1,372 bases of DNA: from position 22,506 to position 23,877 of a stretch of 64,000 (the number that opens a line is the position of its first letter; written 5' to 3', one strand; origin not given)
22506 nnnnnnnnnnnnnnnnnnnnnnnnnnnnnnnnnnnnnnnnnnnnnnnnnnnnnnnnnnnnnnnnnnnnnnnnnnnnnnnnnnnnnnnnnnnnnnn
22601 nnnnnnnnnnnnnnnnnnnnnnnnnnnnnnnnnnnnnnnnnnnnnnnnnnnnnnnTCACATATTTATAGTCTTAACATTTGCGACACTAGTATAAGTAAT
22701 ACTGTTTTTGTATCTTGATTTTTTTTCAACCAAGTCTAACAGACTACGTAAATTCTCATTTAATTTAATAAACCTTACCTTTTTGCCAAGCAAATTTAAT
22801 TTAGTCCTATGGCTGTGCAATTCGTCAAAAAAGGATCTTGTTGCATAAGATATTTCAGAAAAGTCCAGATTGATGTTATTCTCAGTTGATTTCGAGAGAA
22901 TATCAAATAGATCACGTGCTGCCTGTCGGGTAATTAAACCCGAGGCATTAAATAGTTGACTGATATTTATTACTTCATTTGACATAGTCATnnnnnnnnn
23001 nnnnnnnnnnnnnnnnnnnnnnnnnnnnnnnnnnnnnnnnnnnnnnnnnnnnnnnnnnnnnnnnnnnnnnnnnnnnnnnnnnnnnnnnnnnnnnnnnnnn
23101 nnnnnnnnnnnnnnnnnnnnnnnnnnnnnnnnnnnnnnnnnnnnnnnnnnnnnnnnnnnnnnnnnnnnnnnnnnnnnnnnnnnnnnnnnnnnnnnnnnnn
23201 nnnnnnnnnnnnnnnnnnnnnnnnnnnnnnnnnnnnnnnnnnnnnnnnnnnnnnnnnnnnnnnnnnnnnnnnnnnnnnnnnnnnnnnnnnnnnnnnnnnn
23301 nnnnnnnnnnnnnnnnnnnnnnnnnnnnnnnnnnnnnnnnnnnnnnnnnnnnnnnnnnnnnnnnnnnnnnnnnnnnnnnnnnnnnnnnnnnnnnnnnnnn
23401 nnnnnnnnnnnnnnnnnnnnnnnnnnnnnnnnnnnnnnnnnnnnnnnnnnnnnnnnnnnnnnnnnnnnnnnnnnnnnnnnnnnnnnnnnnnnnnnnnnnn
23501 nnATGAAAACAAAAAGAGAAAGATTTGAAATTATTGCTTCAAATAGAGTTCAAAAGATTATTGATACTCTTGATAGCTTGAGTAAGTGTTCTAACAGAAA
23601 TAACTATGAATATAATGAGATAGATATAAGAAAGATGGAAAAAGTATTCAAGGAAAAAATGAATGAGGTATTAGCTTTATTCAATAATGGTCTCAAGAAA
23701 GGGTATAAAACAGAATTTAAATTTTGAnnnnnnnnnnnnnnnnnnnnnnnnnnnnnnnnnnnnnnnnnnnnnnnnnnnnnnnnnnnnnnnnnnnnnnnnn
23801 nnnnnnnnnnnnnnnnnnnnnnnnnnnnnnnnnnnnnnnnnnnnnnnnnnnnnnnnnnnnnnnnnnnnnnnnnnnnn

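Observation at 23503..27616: GHKL ATPase tail-to-tail with, and overlapping by 12 bp, an HTH-controlled SPPY methyltransferase: candidate MORC/paraMORC-like restriction module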

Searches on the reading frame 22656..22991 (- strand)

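Call 3: search_protein_families(library=pfam, proteins=[window:22656-22991:-], max_evalue=0.1)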
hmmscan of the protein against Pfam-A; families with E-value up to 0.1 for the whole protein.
window:22656-22991:- (111 aa): 2 families
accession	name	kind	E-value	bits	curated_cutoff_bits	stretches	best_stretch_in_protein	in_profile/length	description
PF14213.11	DUF4325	-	0.0036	17.4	23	1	25-58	2-37/64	STAS-like domain of unknown function (DUF4325)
PF13466.11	STAS_2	-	0.095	13.3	29.2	0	17-87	4-76/80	STAS domain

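Call 4: search_protein_families(library=padloc, proteins=[window:22656-22991:-], max_evalue=0.1)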
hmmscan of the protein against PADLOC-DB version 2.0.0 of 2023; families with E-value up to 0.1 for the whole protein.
window:22656-22991:- (111 aa): 3 families
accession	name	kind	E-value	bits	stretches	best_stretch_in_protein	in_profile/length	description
PDLC02305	AbiEii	-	0.0027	15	1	18-86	174-238/306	AbiEii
PDLC02916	CSD_V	-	0.0047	14.8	0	7-42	5-40/64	-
PDLC02294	AbiEii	-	0.0057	14.5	1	19-104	170-253/260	AbiEii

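Call 5: search_protein_families(library=ncbifam, proteins=[window:22656-22991:-], max_evalue=0.1)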
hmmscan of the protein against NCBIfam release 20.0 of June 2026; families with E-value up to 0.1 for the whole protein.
window:22656-22991:- (111 aa): 1 family
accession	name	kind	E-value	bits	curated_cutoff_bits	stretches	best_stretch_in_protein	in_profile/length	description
NF045837.1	Mplas_Cys_pep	subfamily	0.017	15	45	1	11-102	51-144/240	putative cysteine peptidase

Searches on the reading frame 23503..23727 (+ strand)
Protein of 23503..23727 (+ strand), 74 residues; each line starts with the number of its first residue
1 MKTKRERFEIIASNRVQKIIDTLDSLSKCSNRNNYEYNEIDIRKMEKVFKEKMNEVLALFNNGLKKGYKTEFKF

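Call 3: search_protein_families(library=pfam, proteins=[window:23503-23727:+], max_evalue=0.1)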
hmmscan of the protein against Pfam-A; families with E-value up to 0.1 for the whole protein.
window:23503-23727:+ (74 aa): 1 family
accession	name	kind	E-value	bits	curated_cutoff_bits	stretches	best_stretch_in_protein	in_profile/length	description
PF11944.13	DUF3461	-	0.0033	18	27.4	1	13-56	73-118/125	Protein of unknown function (DUF3461)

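Call 4: search_protein_families(library=padloc, proteins=[window:23503-23727:+], max_evalue=0.1)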
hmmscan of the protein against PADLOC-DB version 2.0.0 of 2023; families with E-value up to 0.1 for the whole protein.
window:23503-23727:+ (74 aa): 0 families

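Call 5: search_protein_families(library=ncbifam, proteins=[window:23503-23727:+], max_evalue=0.1)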
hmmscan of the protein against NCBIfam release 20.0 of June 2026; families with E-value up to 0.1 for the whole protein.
window:23503-23727:+ (74 aa): 1 family
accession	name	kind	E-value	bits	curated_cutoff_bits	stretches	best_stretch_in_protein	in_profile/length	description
NF004649.0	PRK05993.1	equivalog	0.04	13.2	387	1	4-63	25-84/277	SDR family oxidoreductase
